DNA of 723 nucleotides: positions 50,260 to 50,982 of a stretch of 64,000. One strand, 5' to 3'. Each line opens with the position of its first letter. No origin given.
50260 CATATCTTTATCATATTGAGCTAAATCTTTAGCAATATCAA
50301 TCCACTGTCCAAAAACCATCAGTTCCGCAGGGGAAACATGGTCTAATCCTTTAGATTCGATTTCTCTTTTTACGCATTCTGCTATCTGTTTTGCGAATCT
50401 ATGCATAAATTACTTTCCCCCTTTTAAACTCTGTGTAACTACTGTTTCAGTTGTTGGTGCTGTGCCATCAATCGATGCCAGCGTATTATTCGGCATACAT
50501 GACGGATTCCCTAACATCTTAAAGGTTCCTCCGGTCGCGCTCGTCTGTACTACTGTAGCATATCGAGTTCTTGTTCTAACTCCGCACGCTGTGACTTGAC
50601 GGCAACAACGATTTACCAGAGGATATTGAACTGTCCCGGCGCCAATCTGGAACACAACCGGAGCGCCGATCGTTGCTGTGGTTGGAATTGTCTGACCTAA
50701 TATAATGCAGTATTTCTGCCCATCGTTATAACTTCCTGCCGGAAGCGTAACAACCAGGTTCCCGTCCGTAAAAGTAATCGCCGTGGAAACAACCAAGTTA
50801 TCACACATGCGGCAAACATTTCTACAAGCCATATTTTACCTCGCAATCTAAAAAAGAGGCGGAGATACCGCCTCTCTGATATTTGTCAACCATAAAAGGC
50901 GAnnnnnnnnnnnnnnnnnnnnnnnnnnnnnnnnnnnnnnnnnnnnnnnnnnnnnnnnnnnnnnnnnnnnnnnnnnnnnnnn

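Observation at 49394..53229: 3.9-kb block of compositionally bizarre genes inserted between head-connector and head-closure genes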

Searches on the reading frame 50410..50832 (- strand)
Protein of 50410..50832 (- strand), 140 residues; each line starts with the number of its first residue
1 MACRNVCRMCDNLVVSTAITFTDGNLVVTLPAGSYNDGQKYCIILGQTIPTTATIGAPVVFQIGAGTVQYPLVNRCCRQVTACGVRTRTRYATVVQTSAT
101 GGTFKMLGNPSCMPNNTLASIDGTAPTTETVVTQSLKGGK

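Call 3: search_protein_families(library=pfam, proteins=[window:50410-50832:-], max_evalue=0.1)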
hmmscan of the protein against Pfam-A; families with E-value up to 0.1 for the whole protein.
window:50410-50832:- (140 aa): 0 families

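Call 4: search_protein_families(library=phrogs, proteins=[window:50410-50832:-], max_evalue=0.01)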
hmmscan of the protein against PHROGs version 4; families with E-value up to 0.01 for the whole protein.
window:50410-50832:- (140 aa): 0 families

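Call 11: find_homologous_proteins(query=window:50410-50832:-)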
Query window:50410-50832:- (140 aa): 3300 proteins with E <= 0.001 among 3329 candidates; the best 120 are listed.
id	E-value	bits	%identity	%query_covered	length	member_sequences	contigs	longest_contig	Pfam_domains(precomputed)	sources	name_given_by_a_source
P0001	1.2e-58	215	73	89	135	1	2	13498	-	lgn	-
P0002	1.5e-58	215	73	89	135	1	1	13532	-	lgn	-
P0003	3.1e-58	214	69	99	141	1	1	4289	-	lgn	-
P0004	4.0e-58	213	70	99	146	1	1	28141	-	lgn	-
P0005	4.2e-58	213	68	100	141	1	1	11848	-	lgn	-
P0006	4.4e-58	213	70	99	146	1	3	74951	-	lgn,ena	-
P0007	4.6e-58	213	73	94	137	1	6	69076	-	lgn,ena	-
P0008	6.5e-58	213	68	99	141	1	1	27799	-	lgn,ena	-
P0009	7.1e-58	212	73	89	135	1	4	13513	-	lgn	-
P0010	1.1e-57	212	68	99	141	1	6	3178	-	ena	-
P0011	1.2e-57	212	73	87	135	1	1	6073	-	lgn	-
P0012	1.2e-57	212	68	100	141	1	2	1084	-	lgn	-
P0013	1.5e-57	211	69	99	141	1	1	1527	-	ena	-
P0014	1.6e-57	211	70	99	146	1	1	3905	-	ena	-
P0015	1.6e-57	211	68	99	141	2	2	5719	-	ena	-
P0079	2.3e-56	207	67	99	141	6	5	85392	-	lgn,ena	-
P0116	1.6e-55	205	67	96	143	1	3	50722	-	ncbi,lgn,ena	-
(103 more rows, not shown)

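Call 12: search_solved_structures(query=window:50410-50832:-, max_evalue=1)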
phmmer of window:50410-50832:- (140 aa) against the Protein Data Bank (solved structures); distinct sequences matched with E-value up to 1: 1.
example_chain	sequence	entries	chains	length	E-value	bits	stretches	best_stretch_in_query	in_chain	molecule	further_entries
1e3j_A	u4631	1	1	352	0.2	15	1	37-97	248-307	NADP(H)-DEPENDENT KETOSE REDUCTASE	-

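Call 15: find_encoding_contigs(protein=P0079, flank=8000, max_places=3)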
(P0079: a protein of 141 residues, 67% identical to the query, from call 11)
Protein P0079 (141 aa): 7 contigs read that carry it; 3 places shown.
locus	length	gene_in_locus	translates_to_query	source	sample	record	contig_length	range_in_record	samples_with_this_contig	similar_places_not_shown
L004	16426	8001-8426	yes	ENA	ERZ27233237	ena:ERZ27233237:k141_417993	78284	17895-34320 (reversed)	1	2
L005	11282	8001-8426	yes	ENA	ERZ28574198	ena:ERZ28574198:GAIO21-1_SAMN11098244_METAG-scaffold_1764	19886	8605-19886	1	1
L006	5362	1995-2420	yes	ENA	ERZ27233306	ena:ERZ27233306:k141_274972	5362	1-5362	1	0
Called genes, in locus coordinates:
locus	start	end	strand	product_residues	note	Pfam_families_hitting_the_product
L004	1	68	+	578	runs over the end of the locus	PF22530:Terminase-T7_RNaseH-like (weak)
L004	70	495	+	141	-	-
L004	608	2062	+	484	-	PF05133:SPP1_portal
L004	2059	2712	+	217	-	PF04233:Phage_Mu_F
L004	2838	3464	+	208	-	-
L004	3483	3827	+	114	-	-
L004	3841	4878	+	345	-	PF03864:Phage_cap_E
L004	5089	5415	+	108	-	-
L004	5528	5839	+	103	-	-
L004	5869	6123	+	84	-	-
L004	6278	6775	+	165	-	-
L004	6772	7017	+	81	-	-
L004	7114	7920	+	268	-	-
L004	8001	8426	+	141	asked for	-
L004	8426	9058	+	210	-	-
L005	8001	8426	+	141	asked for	-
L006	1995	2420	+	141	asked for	-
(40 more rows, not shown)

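Call 16: find_encoding_contigs(protein=P0116, flank=8000, max_places=3)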
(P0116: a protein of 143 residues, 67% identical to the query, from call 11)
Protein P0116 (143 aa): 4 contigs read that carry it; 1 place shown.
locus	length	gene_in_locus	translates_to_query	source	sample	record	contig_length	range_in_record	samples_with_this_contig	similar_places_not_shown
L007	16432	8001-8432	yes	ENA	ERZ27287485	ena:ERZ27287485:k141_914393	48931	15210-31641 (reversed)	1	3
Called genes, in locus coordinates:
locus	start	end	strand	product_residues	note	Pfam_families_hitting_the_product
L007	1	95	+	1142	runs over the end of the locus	PF10145:PhageMin_Tail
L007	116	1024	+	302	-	PF05709:Sipho_tail, PF22768:SPP1_Dit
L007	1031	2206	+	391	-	PF14594:Sipho_Gp37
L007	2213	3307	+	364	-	-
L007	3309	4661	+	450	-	PF00041:fn3 (weak)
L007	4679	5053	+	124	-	-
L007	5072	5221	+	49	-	-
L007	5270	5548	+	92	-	-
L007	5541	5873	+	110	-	-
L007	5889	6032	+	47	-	-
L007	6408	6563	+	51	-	-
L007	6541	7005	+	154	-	-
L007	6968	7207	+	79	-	-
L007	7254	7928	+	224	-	-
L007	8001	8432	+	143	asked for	-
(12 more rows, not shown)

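Call 26: find_related_loci(query=window:50410-50832:-, collection=genome_contigs, flank=8000)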
Query window:50410-50832:- (140 aa) in genome_contigs; peptide patterns used: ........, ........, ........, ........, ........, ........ (x = any residue, [..] = any of these).
227 stretches matched a pattern; 2 encode a relative of the query (tblastn E <= 1e-3); 2 distinct loci.
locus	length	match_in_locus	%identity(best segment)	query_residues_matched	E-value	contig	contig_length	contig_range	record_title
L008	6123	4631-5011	65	1-127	8e-55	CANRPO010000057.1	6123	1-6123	MAG: uncultured Lachnospiraceae bacterium isolate Lapin-017__bin49 genome assembly, contig: Lapin-017__NODE_11036_length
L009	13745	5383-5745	52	3-122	1e-37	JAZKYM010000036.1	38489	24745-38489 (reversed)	MAG: Vescimonas sp. isolate T1900045101_TC20190095.MAGScoT_cleanbin_000017 SGB_4762_k141_18407, whole genome shotgun seq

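Call 27: find_related_loci(query=A2, collection=genome_contigs, flank=8000)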
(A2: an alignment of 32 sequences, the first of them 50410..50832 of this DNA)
Query A2 (140 aa) in genome_contigs; peptide patterns used: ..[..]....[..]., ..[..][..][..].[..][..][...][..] (x = any residue, [..] = any of these).
119 stretches matched a pattern; 75 encode a relative of the query (tblastn E <= 1e-3); 74 distinct loci.
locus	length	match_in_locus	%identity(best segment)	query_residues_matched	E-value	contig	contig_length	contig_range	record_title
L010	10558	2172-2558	67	1-129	8e-59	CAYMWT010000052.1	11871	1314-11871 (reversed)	MAG TPA_asm: uncultured Oscillospiraceae bacterium isolate SRP287540_co1_137 genome assembly, contig: NODE_5923_length_1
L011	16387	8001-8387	69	1-129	2e-57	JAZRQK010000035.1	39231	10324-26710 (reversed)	MAG: Faecousia sp. isolate T1900045364_YK20190054.MAGScoT_cleanbin_000042 SGB_6834_k141_2879693, whole genome shotgun se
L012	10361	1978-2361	65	1-128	1e-55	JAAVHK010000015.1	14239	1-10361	MAG: Ruminococcus sp. isolate Mgla_MAG_17-bin_14 c_000000018683, whole genome shotgun sequence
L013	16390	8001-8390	68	1-130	8e-56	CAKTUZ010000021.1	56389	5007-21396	MAG: uncultured bacterium isolate REFINED_METABAT215_TOP10_CONTIGS_1500_ASSEMBLY_K77_MERGED__Hadza_PheChl_Fiber-Hadza-Ne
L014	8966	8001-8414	61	1-138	2e-55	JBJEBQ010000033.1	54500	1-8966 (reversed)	MAG: Candidatus Cryptobacteroides sp. isolate LOHA42_bin.036 NODE_340_length_54500_cov_12.466342, whole genome shotgun s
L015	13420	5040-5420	66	1-127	8e-55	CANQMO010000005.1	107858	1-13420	MAG: uncultured Oscillospiraceae bacterium isolate Lapin-013__bin15 genome assembly, contig: Lapin-013__NODE_75_length_1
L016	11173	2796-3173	68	1-126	7e-55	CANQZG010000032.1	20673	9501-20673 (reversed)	MAG: uncultured Muribaculaceae bacterium isolate Lapin-018__bin5 genome assembly, contig: Lapin-018__NODE_2194_length_20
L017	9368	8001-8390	64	1-130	2e-54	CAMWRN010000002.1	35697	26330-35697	MAG TPA_asm: uncultured Clostridia bacterium isolate SRR14411269_bin.7_metawrap_v1.3_MAG genome assembly, contig: NODE.1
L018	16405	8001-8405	65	1-129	3e-54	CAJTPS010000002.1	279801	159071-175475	MAG TPA_asm: uncultured Lachnospiraceae bacterium isolate MGBC108720 genome assembly, contig: MGBC108720.2, whole genome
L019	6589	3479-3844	66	1-122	6e-54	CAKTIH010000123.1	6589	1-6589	MAG: uncultured Oscillospiraceae bacterium isolate REFINED_METABAT215_TOP10_CONTIGS_1500_ASSEMBLY_K77_MERGED__Hadza_MoBi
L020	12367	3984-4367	65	1-128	1e-53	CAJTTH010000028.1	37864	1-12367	MAG TPA_asm: uncultured Oscillospiraceae bacterium isolate MGBC113373 genome assembly, contig: MGBC113373.28, whole geno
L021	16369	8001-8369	67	1-123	1e-53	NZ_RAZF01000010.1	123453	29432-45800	Acutalibacter sp. 1XD8-33 Scaffold9_1, whole genome shotgun sequence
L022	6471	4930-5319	66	1-130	1e-53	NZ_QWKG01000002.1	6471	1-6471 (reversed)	Colidextribacter sp. OB.20 Scaffold2_1, whole genome shotgun sequence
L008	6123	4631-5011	65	1-127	4e-53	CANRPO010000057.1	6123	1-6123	MAG: uncultured Lachnospiraceae bacterium isolate Lapin-017__bin49 genome assembly, contig: Lapin-017__NODE_11036_length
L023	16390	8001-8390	64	1-130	2e-53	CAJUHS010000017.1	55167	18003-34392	MAG TPA_asm: uncultured Oscillospiraceae bacterium isolate MGBC137711 genome assembly, contig: MGBC137711.17, whole geno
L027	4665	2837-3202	69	1-122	5e-53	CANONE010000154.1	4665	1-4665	MAG TPA_asm: uncultured Clostridia bacterium isolate SRR13921777_bin.29_metawrap_v1.3_MAG genome assembly, contig: NODE.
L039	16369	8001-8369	64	1-123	2e-51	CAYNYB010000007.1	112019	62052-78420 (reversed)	MAG TPA_asm: uncultured Alistipes sp. isolate SRP199465_co2_417 genome assembly, contig: NODE_206_length_112019_cov_51.8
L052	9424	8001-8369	62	1-123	1e-49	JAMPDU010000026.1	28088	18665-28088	MAG: Ruminococcus sp. isolate NALB_7823_30 Scaffold_#26__SCF_026___28088_bp, whole genome shotgun sequence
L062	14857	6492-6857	61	1-122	3e-47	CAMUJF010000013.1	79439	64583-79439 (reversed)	MAG TPA_asm: uncultured Clostridia bacterium isolate SRR14038243_bin.79_metawrap_v1.3_MAG genome assembly, contig: NODE.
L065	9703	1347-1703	58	1-119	1e-46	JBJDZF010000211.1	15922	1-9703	MAG: Eubacteriales bacterium isolate PUUB15_bin.017 NODE_3418_length_15922_cov_20.181005, whole genome shotgun sequence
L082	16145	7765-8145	67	1-127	7e-56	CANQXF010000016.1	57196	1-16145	MAG: uncultured Ruminiclostridium sp. isolate Lapin-020__bin123 genome assembly, contig: Lapin-020__NODE_527_length_5719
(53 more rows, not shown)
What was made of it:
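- On Spanins (i-spanin / o-spanin): Hosts are mostly monoderm Clostridia (call 27).
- Many hosts are spore-forming Clostridia (call 27).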

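Call 28: predict_structure(alignment_id=A2)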
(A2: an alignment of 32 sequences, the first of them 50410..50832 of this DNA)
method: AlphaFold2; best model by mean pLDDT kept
length: 140 residues; sequences in the alignment: 32
mean_pLDDT: 48.1   pTM: 0.43
mean pLDDT of the five models: 48.1, 47.2, 45.6, 45.6, 45.3
residues with pLDDT >= 90: 0; 70-90: 28; 50-70: 29; < 50: 83
segments of 3 or more residues with pLDDT < 50: 1-8, 67-140
pLDDT, mean of each block of 10 residues (from residue 1): 37 74 77 65 69 68 54 33 31 39 37 29 29 31
secondary structure, 60 per line:
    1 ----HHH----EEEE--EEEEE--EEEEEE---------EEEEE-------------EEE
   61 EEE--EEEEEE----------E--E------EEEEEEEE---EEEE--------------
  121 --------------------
elements in order: E12-15 E18-22 E25-30 E40-44 E58-63 E66-71 E92-99 E103-106
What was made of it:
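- Tried and rejected: First AlphaFold2 run of g6 on a shallow alignment failed (pLDDT 48, call 28).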

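Call 32: search_protein_representatives(alignment_id=A2)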
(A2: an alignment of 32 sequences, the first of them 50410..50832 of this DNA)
Query: 32 sequences, 139 profile positions. Proteins with E-value up to 0.001 (for the whole library): 351; up to 1e-10: 203; up to 1e-30: 49. The best 150 are listed.
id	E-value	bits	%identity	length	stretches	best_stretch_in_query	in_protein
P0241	9.4e-60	216.6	-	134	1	1-133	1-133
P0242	3.7e-58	211.4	-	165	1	18-138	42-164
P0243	9.8e-56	203.6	-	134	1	1-131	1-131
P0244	2.6e-55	202.2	-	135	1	4-133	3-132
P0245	2.4e-54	199.1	-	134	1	1-128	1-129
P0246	5.0e-50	185.1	-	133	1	1-129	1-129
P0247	1.7e-45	170.4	-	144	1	1-134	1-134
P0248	1.7e-45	170.4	-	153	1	28-135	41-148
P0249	2.9e-45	169.7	-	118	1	1-92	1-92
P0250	1.9e-44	167.0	-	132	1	1-125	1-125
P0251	5.3e-42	159.1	-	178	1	2-130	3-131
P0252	2.3e-41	157.0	-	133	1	5-131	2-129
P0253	7.4e-41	155.4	-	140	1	3-130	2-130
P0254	1.5e-40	154.4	-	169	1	1-132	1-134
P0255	1.6e-38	147.8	-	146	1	3-131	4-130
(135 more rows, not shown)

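Call 37: predict_structure(alignment_id=A3)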
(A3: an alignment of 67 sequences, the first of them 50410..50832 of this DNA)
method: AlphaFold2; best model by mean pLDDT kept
length: 140 residues; sequences in the alignment: 67
mean_pLDDT: 89.7   pTM: 0.78
mean pLDDT of the five models: 89.7, 89.6, 88.0, 87.8, 85.0
residues with pLDDT >= 90: 100; 70-90: 31; 50-70: 6; < 50: 3
segments of 3 or more residues with pLDDT < 50: none
pLDDT, mean of each block of 10 residues (from residue 1): 58 97 97 98 97 96 97 95 95 97 95 79 81 73
secondary structure, 60 per line:
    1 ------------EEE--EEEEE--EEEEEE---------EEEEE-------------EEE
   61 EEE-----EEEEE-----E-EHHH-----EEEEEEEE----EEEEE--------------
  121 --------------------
elements in order: E13-15 E18-22 E25-30 E40-44 E58-63 E69-73 E90-97 E102-106
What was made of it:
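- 50410..50832 (-): g6: 140-aa Cys-rich beta-sandwich 'knob' with an N-terminal Cys cluster and a P/T-rich tail. AlphaFold2 pLDDT 89.7 (call 37).
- Checked: g6: an all-beta model (call 37).
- The g6 fold is confident (call 37).
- Tried and rejected: The second run, with 67 diverse sequences, succeeded (call 37).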

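Call 40: fold_search(model_id=the predicted structure, library=pdb)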
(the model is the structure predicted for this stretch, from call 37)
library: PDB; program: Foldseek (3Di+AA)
matches with E <= 10: 170; with E <= 0.001: 0
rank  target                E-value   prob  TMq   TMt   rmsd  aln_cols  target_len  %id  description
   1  9b45_2                1.1e-01  0.96  0.44  0.21   4.1       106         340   14  Pseudomonas phage Pa193 baseplate complex and tail fiber (released 2024-10-16)
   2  9f4a_LS               4.3e-01  0.13  0.23  0.08   9.1       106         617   12  Interface between baseplate cup and extended tail tube/sheath of Klebsiella phage KP1 variant vB_Kpn_Lilla1 (released 2025-05-14)
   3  2pqa_A                4.5e-01  0.13  0.24  0.25  11.6       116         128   12  Crystal Structure of Full-length Human RPA 14/32 Heterodimer (released 2007-11-13)
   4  2pi2_B                6.4e-01  0.13  0.24  0.26  11.8       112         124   12  Full-length Replication protein A subunits RPA14 and RPA32 (released 2007-10-16)
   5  8d0b_C                6.8e-01  0.20  0.25  0.28   7.3        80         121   15  Human CST-DNA polymerase alpha/primase preinitiation complex bound to 4xTEL-foldback template (released 2022-06-22)
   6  9pd4_O                7.2e-01  0.12  0.26  0.20  12.0       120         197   12  NER dual incision complex - DuIM (released 2026-02-18)
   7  3kdf_D                8.1e-01  0.11  0.23  0.26  11.6       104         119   12  X-ray Crystal Structure of the Human Replication Protein A Complex from Wheat Germ Cell Free Expression (released 2009-12-01)
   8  9a72_B                8.5e-01  0.14  0.23  0.21  11.7        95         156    7  Integrative model of YFMS-CHEW by crosslinking MS and deep learning (released 2024-09-18)
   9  1l1o_B                9.6e-01  0.12  0.26  0.29  11.4       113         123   11  Structure of the human Replication Protein A (RPA) trimerization core (released 2002-06-05)
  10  2pi2_D                9.6e-01  0.11  0.23  0.25  11.4        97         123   12  Full-length Replication protein A subunits RPA14 and RPA32 (released 2007-10-16)
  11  2z6k_A                9.6e-01  0.10  0.24  0.26  12.4       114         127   12  Crystal structure of full-length human RPA14/32 heterodimer (released 2007-12-04)
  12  6z32_A                1.0e+00  0.03  0.15  0.05  20.4       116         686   14  Human cation-independent mannose 6-phosphate/IGF2 receptor domains 7-11 (released 2020-08-19)
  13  4gn3_R                1.1e+00  0.20  0.27  0.33   5.9        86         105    7  OBody AM1L10 bound to hen egg-white lysozyme (released 2013-08-21)
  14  2h5x_B                1.1e+00  0.14  0.24  0.20   5.5        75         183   16  RuvA from Mycobacterium tuberculosis (released 2006-08-15)
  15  2h5x_A                1.1e+00  0.12  0.23  0.19   5.8        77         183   17  RuvA from Mycobacterium tuberculosis (released 2006-08-15)
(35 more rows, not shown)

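Call 41: fold_search(model_id=the predicted structure, library=viral)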
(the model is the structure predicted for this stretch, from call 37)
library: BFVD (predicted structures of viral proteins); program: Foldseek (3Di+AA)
matches with E <= 10: 372; with E <= 0.001: 16
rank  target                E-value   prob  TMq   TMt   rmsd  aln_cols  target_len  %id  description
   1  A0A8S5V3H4            7.5e-15  1.00  0.76  0.86   5.3       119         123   52  Uncharacterized protein [Myoviridae sp. ctk6V34]
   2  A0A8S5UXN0            6.6e-11  1.00  0.65  0.69   6.7       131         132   28  Uncharacterized protein [Podoviridae sp. ctW0z17]
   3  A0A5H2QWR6            6.6e-10  1.00  0.65  0.71   4.5       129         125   28  (no name in the UniProt tables at hand)
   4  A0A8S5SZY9            3.3e-08  1.00  0.65  0.81   1.9       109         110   24  Uncharacterized protein [Myoviridae sp. ctWb16]
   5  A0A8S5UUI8            2.3e-07  1.00  0.61  0.52  10.7       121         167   17  Uncharacterized protein [Myoviridae sp. ctP6q2]
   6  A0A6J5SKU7            2.7e-05  1.00  0.47  0.17  10.6       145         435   14  Uncharacterized protein (Fragment) [uncultured Caudovirales phage]
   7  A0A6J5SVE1            9.6e-05  1.00  0.45  0.14   5.6       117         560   18  Uncharacterized protein (Fragment) [uncultured Caudovirales phage]
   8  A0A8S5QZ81            1.2e-04  1.00  0.55  0.62   3.5       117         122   10  Uncharacterized protein [Siphoviridae sp. ctyvQ1]
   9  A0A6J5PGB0            2.7e-04  1.00  0.49  0.19   5.7       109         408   17  Coiled stalk of trimeric autotransporter adhesin [uncultured Caudovirales phage]
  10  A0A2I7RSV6            4.8e-04  1.00  0.46  0.15   4.1       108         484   15  (no name in the UniProt tables at hand)
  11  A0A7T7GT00            5.4e-04  1.00  0.46  0.09   3.4        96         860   18  (no name in the UniProt tables at hand)
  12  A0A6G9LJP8            5.4e-04  1.00  0.49  0.10   7.3       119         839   14  Tail fiber protein [Pseudomonas phage Epa13]
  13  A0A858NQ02            5.7e-04  1.00  0.47  0.12   6.1       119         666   16  Putative tail fiber protein [Xanthomonas phage FoX6]
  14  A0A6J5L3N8            6.0e-04  1.00  0.45  0.17   5.4       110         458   13  Bacteriophage T7 tail fibre protein [uncultured Caudovirales phage]
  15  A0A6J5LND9            6.4e-04  1.00  0.44  0.16   3.8       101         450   18  Uncharacterized protein [uncultured Caudovirales phage]
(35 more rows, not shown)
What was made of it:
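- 50410..50832 (-): Foldseek matches the distal domains of phage tail fibres at TM 0.44-0.49 (calls 40, 41).
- On Phage tail-fibre distal (receptor-binding) domains: Fold similarity TM 0.44-0.49, best PDB E-value 0.11 (calls 40, 41).
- g6 fold: calls 37, 40, 41. The g6 model matches the distal domains of tail fibres and collagen-like fibres (BFVD TM 0.44-0.49; PDB 9b45 baseplate/tail fibre, probability 0.96) (calls 40, 41).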

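Call 42: search_protein_families(library=ncbifam, proteins=[window:50410-50832:-], max_evalue=1)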
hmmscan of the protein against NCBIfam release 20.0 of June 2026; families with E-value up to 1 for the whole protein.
window:50410-50832:- (140 aa): 0 families

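Call 54: search_solved_structures(query=A3, max_evalue=5)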
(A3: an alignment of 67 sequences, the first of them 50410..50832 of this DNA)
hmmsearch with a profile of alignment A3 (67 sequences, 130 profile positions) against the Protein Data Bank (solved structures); distinct sequences matched with E-value up to 5: 3.
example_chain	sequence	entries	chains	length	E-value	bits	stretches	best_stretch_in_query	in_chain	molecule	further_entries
6m5y_A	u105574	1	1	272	0.55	12.9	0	14-33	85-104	Galectin-1,Galectin-1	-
2guz_B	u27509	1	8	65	1.3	11.7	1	81-114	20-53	Mitochondrial import inner membrane translocase subunit TIM16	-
8t9b_I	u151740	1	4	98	1.7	11.3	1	58-102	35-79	Ephrin type-A receptor 2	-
